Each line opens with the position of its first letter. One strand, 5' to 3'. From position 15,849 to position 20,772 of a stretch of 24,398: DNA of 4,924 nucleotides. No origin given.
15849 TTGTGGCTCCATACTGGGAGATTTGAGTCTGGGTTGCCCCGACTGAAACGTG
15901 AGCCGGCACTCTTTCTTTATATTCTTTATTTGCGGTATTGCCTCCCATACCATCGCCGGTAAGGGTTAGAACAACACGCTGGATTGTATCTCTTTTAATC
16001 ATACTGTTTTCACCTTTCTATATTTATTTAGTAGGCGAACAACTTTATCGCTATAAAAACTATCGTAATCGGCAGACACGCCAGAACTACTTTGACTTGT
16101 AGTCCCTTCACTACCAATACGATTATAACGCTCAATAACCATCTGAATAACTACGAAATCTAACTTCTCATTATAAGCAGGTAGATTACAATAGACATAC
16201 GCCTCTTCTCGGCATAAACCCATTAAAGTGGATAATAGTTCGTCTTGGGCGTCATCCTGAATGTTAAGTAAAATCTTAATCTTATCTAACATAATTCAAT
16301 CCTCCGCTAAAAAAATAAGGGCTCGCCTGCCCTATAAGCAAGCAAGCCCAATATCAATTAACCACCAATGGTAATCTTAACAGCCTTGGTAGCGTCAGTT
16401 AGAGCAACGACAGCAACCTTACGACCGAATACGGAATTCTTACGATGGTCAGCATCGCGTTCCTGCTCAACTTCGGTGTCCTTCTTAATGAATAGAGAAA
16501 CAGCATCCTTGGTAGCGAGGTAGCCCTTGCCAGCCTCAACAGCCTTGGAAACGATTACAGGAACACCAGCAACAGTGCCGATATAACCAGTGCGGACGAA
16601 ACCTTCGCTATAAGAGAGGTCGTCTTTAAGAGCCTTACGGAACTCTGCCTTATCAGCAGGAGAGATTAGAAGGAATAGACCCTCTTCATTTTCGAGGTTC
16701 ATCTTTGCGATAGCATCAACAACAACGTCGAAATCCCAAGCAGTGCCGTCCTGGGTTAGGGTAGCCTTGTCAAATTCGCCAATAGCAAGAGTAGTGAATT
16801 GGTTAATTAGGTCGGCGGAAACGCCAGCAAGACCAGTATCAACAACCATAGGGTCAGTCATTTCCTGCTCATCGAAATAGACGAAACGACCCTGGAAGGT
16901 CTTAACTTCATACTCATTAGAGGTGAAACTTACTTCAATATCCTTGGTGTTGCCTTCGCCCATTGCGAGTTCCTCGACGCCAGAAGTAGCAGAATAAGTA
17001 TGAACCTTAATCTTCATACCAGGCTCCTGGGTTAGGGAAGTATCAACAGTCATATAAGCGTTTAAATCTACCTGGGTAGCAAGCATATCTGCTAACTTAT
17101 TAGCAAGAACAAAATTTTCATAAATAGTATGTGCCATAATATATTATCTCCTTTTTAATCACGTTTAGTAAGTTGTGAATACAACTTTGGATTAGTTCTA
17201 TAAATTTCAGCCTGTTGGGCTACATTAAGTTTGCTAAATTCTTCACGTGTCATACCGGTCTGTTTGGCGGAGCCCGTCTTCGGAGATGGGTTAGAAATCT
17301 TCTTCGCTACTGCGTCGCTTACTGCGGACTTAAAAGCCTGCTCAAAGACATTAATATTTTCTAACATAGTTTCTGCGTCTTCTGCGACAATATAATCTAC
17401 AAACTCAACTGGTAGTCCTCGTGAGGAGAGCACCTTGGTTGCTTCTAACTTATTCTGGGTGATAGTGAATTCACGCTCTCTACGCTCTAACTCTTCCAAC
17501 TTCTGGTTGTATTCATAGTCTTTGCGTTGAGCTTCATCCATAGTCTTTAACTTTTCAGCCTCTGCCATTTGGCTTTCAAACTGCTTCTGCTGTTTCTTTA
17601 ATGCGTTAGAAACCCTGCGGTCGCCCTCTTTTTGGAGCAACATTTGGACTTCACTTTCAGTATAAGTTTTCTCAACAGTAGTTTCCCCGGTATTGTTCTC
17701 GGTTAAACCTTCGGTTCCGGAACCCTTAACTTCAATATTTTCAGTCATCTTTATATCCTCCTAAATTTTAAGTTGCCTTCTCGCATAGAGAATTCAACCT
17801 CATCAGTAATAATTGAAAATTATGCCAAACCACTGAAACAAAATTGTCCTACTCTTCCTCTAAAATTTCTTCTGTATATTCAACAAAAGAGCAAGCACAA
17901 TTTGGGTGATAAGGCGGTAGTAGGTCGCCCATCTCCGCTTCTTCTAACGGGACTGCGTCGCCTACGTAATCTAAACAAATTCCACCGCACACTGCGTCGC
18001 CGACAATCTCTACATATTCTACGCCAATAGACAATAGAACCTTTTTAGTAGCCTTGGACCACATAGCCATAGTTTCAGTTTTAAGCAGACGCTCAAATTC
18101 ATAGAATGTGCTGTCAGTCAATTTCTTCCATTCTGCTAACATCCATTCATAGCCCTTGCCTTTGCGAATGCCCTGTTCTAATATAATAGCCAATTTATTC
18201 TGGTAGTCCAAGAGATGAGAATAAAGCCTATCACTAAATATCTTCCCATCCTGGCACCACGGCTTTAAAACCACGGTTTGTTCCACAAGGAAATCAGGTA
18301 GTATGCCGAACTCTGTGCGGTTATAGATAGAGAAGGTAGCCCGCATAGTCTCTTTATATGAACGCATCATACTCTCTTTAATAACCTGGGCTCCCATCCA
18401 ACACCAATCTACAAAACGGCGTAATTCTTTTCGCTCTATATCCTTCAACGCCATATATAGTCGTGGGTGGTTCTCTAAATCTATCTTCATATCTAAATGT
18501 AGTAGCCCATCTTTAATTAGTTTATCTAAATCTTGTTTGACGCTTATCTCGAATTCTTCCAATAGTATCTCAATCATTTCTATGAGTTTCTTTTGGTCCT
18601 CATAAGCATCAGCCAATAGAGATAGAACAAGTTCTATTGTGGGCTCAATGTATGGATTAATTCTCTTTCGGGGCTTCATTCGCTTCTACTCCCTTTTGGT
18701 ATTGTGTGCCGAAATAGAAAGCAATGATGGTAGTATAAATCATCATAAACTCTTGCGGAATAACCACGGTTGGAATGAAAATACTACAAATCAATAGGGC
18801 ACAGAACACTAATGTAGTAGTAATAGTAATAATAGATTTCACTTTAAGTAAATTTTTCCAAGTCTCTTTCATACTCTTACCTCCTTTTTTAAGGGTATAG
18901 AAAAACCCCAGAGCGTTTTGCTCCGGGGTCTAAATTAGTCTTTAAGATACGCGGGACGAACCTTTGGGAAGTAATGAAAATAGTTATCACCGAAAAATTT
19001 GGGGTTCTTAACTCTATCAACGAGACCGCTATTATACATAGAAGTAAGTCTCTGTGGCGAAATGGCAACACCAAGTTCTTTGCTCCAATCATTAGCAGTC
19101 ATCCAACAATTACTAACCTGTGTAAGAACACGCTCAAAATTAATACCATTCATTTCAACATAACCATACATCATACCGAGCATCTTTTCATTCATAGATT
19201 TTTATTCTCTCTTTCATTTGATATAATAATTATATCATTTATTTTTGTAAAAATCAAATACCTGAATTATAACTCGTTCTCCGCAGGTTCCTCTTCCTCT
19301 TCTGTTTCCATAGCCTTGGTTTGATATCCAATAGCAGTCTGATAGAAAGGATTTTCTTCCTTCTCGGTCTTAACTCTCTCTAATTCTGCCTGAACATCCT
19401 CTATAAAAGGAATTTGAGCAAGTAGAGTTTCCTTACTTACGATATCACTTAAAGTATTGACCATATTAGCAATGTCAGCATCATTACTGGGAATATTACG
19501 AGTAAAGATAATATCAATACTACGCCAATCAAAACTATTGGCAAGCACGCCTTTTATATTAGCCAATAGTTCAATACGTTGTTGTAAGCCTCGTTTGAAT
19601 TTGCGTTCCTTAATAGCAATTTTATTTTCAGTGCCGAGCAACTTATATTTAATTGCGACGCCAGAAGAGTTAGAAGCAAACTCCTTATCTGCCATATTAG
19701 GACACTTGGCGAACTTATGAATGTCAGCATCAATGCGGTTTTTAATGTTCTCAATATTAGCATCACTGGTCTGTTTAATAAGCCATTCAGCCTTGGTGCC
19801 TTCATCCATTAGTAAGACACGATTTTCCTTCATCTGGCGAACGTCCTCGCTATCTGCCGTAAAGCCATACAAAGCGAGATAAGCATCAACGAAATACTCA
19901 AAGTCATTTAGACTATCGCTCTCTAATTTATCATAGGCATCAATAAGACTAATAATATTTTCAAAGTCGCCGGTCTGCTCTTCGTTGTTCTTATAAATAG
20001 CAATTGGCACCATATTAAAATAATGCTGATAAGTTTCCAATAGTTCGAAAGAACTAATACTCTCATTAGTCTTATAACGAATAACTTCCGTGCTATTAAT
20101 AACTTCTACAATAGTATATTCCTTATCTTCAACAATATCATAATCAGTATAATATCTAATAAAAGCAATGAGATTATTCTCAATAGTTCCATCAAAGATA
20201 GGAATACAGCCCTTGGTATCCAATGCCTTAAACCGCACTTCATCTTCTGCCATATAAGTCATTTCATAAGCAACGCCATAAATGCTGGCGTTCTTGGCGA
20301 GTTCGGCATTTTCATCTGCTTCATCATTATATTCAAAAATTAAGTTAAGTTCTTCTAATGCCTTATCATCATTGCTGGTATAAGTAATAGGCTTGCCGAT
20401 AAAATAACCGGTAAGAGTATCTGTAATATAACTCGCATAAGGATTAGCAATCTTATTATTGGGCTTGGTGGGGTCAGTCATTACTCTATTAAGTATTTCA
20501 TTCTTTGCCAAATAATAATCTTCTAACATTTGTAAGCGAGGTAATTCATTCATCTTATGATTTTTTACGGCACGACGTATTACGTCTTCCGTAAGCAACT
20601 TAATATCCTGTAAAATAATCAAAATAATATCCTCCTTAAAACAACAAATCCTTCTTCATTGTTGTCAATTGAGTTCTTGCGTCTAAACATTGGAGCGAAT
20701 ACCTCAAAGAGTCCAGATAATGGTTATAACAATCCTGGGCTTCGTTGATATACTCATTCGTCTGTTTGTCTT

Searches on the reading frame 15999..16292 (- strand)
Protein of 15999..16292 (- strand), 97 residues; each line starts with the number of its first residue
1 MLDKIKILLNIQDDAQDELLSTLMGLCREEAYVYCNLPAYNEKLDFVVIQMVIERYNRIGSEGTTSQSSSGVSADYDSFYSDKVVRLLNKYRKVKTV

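Call 87: search_protein_families(library=phrogs, proteins=[window:15999-16292:-], max_evalue=0.001)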
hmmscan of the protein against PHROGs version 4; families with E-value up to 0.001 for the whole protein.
window:15999-16292:- (97 aa): 2 families
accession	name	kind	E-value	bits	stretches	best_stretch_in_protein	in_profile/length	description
phrog_132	-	connector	1e-22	81.4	1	1-96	12-110/124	head-tail adaptor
phrog_1161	-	connector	9.5e-08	33.3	1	7-96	10-99/106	head-tail adaptor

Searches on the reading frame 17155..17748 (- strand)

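Call 87: search_protein_families(library=phrogs, proteins=[window:17155-17748:-], max_evalue=0.001)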
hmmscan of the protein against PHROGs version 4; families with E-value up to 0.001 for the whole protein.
window:17155-17748:- (197 aa): 2 families
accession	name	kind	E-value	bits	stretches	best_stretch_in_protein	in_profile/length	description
phrog_172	-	head and packaging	1.4e-38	134.2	1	16-195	40-223/229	head scaffolding protein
phrog_2303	-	head and packaging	0.00019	22.3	1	12-122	35-147/219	head scaffolding protein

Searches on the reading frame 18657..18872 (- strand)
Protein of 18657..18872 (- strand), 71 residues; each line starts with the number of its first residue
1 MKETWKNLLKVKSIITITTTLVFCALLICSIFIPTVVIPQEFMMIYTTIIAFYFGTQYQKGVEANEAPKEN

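Call 88: search_protein_families(library=phrogs, proteins=[window:18657-18872:-], max_evalue=0.001)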
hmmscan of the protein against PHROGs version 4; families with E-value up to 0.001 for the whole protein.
window:18657-18872:- (71 aa): 1 family
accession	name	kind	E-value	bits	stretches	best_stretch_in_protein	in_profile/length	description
phrog_13256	-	unknown function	1.6e-12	48.1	1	2-61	1-55/62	-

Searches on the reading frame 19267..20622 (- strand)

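Call 88: search_protein_families(library=phrogs, proteins=[window:19267-20622:-], max_evalue=0.001)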
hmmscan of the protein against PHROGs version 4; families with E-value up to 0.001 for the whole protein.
window:19267-20622:- (451 aa): 8 families
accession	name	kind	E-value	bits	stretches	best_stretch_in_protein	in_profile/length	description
phrog_64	-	head and packaging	4e-144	482.1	1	8-446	71-521/547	portal protein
phrog_9064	-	head and packaging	6.6e-40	138.1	1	218-424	2-210/228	portal protein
phrog_8065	-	unknown function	6.1e-28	99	1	11-127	41-159/165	-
phrog_8418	-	head and packaging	9.6e-28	98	1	324-445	1-127/136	portal protein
phrog_104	-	head and packaging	1.5e-15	57.9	1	26-446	54-493/550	portal protein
phrog_38065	-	head and packaging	3.3e-10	41.3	1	15-84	27-97/106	portal protein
phrog_36559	-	unknown function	4.5e-10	40.5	1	363-422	12-71/87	-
phrog_4436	-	unknown function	9.5e-05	23.1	1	14-74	44-106/107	-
